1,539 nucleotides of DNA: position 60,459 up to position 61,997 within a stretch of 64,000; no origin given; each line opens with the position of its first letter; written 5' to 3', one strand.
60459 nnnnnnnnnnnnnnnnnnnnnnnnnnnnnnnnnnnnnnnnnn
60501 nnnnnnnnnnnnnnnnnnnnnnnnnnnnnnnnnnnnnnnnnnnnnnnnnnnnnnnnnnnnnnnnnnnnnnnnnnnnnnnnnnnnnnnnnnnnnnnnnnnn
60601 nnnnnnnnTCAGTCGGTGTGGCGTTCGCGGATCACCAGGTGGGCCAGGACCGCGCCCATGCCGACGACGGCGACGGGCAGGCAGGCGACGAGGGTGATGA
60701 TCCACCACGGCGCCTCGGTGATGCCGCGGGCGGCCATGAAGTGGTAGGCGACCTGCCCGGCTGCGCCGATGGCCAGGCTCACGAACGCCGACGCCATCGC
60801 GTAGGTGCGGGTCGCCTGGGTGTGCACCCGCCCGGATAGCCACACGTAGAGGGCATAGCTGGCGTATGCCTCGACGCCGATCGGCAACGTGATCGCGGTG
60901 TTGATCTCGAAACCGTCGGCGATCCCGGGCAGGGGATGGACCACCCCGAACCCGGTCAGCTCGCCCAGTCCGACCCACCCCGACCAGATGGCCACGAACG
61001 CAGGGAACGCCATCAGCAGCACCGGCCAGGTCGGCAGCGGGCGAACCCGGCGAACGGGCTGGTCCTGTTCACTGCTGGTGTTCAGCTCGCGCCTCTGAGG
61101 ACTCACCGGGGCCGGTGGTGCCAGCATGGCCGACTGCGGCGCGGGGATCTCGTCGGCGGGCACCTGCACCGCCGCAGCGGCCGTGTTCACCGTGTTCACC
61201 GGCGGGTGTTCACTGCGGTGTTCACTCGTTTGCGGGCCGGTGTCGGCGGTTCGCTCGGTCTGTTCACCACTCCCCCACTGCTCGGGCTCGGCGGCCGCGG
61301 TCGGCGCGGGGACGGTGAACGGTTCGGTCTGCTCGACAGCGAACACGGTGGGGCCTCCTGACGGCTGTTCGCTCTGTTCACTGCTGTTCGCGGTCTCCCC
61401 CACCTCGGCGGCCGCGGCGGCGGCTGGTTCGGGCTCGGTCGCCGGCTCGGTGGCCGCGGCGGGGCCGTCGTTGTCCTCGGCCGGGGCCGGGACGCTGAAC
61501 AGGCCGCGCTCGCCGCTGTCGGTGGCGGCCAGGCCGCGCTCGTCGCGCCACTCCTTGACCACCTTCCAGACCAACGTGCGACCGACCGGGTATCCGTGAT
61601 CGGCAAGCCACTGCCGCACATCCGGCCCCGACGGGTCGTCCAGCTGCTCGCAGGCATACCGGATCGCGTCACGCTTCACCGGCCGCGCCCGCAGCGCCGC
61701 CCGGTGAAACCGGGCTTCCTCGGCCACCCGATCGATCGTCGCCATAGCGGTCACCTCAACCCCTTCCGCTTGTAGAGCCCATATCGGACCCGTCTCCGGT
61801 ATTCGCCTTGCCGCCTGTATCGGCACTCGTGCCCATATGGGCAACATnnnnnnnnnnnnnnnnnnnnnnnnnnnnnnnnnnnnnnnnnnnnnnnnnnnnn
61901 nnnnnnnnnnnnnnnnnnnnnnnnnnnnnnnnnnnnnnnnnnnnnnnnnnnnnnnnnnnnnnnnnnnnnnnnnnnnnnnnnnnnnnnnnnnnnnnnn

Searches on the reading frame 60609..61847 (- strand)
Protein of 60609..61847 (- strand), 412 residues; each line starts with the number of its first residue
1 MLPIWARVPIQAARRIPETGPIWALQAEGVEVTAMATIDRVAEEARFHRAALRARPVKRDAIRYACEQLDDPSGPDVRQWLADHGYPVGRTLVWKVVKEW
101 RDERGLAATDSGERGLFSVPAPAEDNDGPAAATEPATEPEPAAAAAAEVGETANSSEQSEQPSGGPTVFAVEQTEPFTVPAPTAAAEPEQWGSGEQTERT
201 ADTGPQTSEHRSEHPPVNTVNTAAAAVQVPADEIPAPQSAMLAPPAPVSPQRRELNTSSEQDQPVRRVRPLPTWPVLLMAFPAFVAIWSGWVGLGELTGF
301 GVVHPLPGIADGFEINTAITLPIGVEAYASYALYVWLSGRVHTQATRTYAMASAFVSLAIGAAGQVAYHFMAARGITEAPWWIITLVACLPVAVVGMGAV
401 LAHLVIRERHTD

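Call 45: search_protein_families(library=pfam, max_evalue=0.01, proteins=[window:60609-61847:-])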
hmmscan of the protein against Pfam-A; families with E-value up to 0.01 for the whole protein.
window:60609-61847:- (412 aa): 0 families

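Call 76: search_protein_families(library=ncbifam, max_evalue=0.01, proteins=[window:60609-61847:-])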
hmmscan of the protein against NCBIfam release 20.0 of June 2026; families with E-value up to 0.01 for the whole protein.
window:60609-61847:- (412 aa): 0 families

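Call 111: search_solved_structures(query=window:60609-61847:-, max_evalue=1)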
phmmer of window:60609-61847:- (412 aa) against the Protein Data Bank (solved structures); distinct sequences matched with E-value up to 1: 0.

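Call 112: search_protein_families(library=phrogs, max_evalue=0.001, proteins=[window:60609-61847:-])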
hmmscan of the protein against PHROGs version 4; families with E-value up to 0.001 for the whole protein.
window:60609-61847:- (412 aa): 0 families
